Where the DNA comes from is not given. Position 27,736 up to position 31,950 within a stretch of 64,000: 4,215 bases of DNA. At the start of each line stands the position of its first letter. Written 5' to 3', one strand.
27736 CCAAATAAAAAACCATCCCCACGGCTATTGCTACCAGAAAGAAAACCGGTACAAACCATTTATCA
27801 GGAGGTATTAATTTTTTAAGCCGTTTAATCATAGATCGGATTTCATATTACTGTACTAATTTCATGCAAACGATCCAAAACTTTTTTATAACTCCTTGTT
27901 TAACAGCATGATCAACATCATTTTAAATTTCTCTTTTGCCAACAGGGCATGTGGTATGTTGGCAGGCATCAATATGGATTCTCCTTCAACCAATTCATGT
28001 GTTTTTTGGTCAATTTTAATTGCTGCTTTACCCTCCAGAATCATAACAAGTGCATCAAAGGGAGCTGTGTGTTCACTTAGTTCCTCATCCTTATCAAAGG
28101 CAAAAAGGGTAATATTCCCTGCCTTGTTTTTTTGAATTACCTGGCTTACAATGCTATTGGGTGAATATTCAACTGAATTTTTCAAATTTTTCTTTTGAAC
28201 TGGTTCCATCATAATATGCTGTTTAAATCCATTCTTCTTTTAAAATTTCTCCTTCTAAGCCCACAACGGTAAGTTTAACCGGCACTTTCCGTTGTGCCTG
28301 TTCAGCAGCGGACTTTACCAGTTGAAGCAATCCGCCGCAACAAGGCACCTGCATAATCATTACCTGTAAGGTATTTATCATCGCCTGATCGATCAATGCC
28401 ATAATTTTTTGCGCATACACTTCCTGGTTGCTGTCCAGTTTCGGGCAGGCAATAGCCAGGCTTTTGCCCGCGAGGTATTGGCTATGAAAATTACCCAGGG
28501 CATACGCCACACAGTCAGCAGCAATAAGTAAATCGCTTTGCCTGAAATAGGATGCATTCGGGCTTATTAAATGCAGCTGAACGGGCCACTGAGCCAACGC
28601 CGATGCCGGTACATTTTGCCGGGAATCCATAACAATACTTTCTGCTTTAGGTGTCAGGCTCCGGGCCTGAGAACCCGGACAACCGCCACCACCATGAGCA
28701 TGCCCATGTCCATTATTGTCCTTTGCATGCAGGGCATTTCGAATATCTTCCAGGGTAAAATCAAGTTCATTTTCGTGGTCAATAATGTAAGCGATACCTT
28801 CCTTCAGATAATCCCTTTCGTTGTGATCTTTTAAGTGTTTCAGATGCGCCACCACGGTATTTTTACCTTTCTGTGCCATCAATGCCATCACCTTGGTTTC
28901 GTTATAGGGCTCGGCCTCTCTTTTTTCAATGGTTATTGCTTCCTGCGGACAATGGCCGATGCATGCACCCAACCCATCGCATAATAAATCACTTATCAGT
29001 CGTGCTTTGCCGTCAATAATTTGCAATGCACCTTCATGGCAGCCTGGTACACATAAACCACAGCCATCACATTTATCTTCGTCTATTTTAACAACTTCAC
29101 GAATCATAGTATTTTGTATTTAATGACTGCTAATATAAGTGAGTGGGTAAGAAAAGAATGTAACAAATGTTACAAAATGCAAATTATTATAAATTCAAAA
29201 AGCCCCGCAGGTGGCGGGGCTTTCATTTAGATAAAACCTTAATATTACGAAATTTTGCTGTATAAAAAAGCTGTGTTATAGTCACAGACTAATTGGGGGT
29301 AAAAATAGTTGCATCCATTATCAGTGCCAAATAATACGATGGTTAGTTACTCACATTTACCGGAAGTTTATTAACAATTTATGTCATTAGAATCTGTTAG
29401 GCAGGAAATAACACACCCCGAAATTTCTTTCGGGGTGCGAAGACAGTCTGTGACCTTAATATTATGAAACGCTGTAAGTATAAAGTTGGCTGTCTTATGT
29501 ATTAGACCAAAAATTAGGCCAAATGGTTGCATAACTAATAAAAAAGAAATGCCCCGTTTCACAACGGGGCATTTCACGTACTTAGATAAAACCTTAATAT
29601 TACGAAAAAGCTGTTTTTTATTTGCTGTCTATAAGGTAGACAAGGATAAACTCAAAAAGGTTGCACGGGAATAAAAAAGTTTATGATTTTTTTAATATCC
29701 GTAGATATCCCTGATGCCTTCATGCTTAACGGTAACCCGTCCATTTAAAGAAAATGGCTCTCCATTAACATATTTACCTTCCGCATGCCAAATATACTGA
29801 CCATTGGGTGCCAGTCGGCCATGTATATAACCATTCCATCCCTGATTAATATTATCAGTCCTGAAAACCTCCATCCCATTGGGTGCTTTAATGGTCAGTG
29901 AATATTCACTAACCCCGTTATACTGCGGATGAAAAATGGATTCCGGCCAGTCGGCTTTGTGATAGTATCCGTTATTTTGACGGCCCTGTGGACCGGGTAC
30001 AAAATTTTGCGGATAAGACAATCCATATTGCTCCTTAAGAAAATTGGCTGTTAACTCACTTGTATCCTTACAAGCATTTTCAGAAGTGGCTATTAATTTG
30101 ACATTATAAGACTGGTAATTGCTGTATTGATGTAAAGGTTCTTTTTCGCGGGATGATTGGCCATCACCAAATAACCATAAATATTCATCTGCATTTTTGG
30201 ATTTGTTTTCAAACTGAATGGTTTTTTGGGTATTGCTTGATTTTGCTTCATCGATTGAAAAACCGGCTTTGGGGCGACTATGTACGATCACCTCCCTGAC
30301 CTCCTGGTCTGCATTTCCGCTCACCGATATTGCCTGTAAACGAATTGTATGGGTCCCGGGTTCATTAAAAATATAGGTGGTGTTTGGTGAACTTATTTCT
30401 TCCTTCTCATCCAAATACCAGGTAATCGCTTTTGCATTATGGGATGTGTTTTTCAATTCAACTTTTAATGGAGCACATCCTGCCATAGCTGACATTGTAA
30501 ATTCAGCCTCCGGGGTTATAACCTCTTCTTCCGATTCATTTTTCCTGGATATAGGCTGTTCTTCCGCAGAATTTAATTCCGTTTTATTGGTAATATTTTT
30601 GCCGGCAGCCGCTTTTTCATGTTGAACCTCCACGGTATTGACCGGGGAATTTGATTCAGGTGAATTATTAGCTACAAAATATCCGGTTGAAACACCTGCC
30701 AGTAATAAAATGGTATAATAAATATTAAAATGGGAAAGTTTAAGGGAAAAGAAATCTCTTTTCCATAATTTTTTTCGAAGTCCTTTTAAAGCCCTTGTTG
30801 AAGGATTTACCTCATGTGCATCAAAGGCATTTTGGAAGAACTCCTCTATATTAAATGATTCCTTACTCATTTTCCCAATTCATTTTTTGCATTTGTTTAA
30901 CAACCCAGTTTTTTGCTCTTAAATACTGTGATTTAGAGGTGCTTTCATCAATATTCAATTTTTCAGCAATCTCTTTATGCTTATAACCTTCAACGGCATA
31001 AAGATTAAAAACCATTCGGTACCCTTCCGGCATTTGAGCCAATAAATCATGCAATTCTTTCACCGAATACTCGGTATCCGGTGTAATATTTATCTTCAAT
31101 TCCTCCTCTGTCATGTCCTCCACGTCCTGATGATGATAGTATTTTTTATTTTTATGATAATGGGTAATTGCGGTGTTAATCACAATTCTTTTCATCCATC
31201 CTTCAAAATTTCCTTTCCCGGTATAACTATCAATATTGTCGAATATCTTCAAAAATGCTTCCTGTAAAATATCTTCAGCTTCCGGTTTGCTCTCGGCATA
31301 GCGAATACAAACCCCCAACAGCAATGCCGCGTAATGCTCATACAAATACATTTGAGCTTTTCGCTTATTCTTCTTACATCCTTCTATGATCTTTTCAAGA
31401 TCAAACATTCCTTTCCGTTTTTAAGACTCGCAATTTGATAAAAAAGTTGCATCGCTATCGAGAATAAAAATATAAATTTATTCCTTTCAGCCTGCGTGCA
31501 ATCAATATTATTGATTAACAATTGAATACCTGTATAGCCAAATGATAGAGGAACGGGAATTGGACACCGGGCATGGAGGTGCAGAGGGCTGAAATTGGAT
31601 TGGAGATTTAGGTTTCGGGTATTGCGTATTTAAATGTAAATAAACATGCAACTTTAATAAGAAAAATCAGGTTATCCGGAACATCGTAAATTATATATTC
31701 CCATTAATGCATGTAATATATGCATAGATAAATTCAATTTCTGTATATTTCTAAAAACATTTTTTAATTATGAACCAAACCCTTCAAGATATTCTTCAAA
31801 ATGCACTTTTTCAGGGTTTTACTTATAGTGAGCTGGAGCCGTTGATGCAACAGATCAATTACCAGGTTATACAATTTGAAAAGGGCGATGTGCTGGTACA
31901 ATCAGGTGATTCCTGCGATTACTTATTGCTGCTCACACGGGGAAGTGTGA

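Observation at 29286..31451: The same ECF-type promoter architecture (TGCAAC-N18-GTCT) occurs four times: upstream of the ECF sigma gene and of each sRNA-like unit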

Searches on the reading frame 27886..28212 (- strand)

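Call 8: search_protein_families(library=pfam, proteins=[window:27886-28212:-], max_evalue=0.01)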
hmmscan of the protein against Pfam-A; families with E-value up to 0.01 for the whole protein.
window:27886-28212:- (108 aa): 5 families
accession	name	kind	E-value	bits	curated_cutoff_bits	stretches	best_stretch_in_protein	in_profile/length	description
PF07883.17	Cupin_2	-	3.5e-09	36.7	27.2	1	38-101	4-67/70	Cupin domain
PF02311.25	AraC_binding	-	3.8e-05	23.9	21.1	1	43-89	14-60/135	AraC-like ligand binding domain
PF21621.3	MPI_cupin_dom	-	7.3e-05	23.1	27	1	54-87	31-64/79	Mannose-6-phosphate isomerase, cupin domain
PF01050.24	MannoseP_isomer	-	0.0012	19.5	23.6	1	56-101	53-98/116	Mannose-6-phosphate isomerase C-terminal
PF05899.18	Cupin_3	-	0.0045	17.1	23.5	1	51-88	24-62/74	EutQ-like cupin domain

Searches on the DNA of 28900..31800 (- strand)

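Call 5: search_rna_families(source=window, start=28900, end=31800, threshold=evalue, max_evalue=10, show_alignments=5)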
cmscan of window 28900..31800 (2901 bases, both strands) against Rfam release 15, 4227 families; matches with E-value up to 10: 15.
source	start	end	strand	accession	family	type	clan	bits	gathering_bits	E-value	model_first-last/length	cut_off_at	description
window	29545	29643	-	RF04180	BTnc231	Gene; sRNA;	-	33.1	80.4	0.00027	1-154/154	no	Bacteroides sRNA BTnc231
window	29153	29257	-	RF01770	rimP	Cis-reg; leader;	-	33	47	0.0081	1-102/102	no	Gammaprotebacteria rimP leader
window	29539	29592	-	RF02838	Ref55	Gene; sRNA;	-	28.2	43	0.33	1-54/54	no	Enterococcus sRNA 55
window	29193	29283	-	RF01859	Phe_leader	Cis-reg; leader;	-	23.8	55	0.62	1-125/125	no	Phenylalanine leader peptide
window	29199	29259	-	RF01393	isrJ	Gene; sRNA;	-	23.3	37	0.25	1-75/75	no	isrJ Hfq binding RNA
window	29195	29275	-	RF00512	Leu_leader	Cis-reg; leader;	-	22.8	50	0.12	1-148/148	no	Leucine operon leader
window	29534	29641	-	RF02905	sRNA41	Gene; sRNA;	-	22.4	45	1.4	1-113/113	no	Archaeal Small RNA 41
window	29169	29223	+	RF02844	RefA9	Gene; antisense;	-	22.4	49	2.5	1-64/64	no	Enterococcus sRNA A9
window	29492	29581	+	RF04182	GibS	Gene; sRNA;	-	21.9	115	5.4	1-142/142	no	GibS sRNA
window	30079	30210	+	RF01470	rli38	Gene; sRNA;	-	20.9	49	9.9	1-150/150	no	Listeria sRNA rli38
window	30686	30774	+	RF01769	greA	Cis-reg; leader;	-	19.6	60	2.1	1-124/124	no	Enterobacteria greA leader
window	29180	29243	-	RF02621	BSnc120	Gene; sRNA;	-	19.2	114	0.71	1-88/88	no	Brucella sRNA 120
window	29153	29223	+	RF01393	isrJ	Gene; sRNA;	-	18.8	37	2.9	1-75/75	no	isrJ Hfq binding RNA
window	31164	31247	-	RF02956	DUF2693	Gene; sRNA;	-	15.2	81.3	8.7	1-165/165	no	DUF2693 RNA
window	31079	31155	-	RF00516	ylbH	Cis-reg; leader;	-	14.8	50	6.2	1-122/122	no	ylbH leader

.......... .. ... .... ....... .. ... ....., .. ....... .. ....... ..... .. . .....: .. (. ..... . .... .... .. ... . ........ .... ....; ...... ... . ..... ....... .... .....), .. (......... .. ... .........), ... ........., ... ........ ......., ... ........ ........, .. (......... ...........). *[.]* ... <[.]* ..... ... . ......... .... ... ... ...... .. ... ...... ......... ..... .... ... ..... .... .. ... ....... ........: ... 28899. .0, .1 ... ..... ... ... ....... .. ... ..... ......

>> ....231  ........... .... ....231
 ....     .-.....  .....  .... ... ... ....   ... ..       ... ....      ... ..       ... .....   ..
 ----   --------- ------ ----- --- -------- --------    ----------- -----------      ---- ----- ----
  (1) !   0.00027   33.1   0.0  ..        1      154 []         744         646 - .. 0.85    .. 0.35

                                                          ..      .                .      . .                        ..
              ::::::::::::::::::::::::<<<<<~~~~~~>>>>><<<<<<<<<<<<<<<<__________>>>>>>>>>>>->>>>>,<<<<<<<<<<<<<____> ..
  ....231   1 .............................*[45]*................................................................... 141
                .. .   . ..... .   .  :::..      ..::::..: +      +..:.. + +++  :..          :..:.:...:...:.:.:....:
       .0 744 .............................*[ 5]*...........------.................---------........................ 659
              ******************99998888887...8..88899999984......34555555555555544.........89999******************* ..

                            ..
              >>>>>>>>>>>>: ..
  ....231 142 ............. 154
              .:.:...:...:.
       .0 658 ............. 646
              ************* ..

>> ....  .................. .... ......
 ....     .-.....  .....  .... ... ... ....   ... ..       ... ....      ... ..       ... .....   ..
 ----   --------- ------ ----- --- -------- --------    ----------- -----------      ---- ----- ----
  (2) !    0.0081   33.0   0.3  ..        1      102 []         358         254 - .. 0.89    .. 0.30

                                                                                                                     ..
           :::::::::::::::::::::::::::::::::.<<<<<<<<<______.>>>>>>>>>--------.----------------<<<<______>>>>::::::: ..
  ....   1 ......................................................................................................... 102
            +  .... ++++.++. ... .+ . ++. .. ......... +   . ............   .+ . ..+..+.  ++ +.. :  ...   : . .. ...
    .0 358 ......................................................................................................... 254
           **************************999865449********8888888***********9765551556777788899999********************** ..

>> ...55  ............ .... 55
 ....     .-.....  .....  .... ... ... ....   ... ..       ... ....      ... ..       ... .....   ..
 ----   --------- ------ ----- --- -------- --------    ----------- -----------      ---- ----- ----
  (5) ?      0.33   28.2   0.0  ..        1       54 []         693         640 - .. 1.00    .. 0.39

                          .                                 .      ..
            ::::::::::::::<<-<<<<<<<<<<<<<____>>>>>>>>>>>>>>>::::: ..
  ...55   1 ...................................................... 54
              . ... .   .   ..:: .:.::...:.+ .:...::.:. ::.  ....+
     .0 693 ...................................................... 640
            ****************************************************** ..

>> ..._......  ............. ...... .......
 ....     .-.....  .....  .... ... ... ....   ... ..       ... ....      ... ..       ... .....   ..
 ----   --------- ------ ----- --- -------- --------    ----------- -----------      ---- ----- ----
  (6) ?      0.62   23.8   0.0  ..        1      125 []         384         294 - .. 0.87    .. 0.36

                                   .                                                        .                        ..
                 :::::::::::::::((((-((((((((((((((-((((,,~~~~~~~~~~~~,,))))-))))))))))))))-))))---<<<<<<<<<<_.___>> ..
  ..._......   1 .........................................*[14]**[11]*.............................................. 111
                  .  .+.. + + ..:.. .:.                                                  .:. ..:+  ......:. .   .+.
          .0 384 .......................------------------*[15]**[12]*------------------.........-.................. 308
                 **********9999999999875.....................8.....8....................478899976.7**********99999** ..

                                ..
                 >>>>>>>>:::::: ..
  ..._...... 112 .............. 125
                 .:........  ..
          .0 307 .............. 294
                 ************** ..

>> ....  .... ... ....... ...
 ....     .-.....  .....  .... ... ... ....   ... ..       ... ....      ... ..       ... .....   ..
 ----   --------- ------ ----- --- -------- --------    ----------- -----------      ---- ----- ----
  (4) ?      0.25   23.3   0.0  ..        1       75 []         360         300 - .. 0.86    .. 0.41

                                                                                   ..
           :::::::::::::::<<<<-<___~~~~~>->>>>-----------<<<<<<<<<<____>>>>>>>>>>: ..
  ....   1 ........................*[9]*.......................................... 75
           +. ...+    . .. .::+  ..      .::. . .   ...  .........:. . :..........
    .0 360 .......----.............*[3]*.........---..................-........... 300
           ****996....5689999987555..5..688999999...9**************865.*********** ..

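Call 66: build_rna_model(alignment_id=A4)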
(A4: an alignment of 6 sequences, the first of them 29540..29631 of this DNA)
Model R1 built from alignment A4 (6 sequences, 103 columns); structure: RNAalifold consensus: no base pair, so sequence only.
model positions 91; base pairs 0; branch points 0; effective number of sequences 6; information 0.585 bits per position. No base pairs: searches with it score sequence only.

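Call 67: search_with_rna_model(model_id=R1, sources=[window, L001, L073, L074, L075, L076, L077, L078, L079, L080, L082, L083, L085, L013, L034, L046, L048, L055, L056, L003, L004, L006, L009, L026, L030, L040, L043, L045, L052], max_evalue=1)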
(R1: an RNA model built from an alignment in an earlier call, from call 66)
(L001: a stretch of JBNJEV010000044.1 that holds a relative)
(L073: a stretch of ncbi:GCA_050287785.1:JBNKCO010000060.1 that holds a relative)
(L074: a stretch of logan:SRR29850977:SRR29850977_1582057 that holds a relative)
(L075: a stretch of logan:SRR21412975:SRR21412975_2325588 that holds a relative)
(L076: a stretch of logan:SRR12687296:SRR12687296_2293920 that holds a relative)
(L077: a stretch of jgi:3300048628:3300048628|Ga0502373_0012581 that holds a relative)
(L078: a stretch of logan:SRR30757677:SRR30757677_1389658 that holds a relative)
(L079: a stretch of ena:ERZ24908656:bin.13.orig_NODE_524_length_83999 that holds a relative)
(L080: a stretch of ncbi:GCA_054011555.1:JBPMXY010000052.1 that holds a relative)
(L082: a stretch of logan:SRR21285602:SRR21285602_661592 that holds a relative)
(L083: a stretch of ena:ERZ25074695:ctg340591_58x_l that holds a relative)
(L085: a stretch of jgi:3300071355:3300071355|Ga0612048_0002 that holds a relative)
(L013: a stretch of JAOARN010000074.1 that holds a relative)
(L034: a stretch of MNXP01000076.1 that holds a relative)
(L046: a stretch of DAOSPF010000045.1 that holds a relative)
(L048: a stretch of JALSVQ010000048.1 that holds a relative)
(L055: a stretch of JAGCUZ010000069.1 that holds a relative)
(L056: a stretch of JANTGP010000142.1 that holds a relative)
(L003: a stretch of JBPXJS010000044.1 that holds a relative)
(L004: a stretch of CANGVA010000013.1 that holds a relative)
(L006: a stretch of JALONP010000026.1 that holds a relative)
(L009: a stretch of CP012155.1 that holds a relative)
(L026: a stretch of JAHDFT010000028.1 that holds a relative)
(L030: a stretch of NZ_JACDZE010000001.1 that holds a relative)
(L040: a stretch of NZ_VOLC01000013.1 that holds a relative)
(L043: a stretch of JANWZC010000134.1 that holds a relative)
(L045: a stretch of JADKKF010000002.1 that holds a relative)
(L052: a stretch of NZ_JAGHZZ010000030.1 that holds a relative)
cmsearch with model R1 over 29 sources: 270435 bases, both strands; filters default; matches with E-value up to 1: 11.
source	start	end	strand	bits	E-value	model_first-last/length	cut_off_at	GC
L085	5827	5912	+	56.3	7.9e-16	2-91/91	-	0.38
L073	6333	6416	+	55.1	2e-15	1-91/91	-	0.3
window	29406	29495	-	54.4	3.2e-15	2-91/91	-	0.4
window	29540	29631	-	52.1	1.7e-14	1-91/91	-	0.34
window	29195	29276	-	49.3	1.3e-13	2-86/91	-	0.38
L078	2531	2606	+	43.5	8.4e-12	1-89/91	-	0.38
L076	1310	1352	+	26.7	1.5e-06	3-53/91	-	0.26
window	60945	60987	-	13.5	0.02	4-49/91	-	0.21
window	44708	44779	-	13.2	0.024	4-88/91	-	0.35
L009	279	325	+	10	0.25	6-51/91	-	0.23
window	51837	51889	-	9.7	0.3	15-80/91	-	0.4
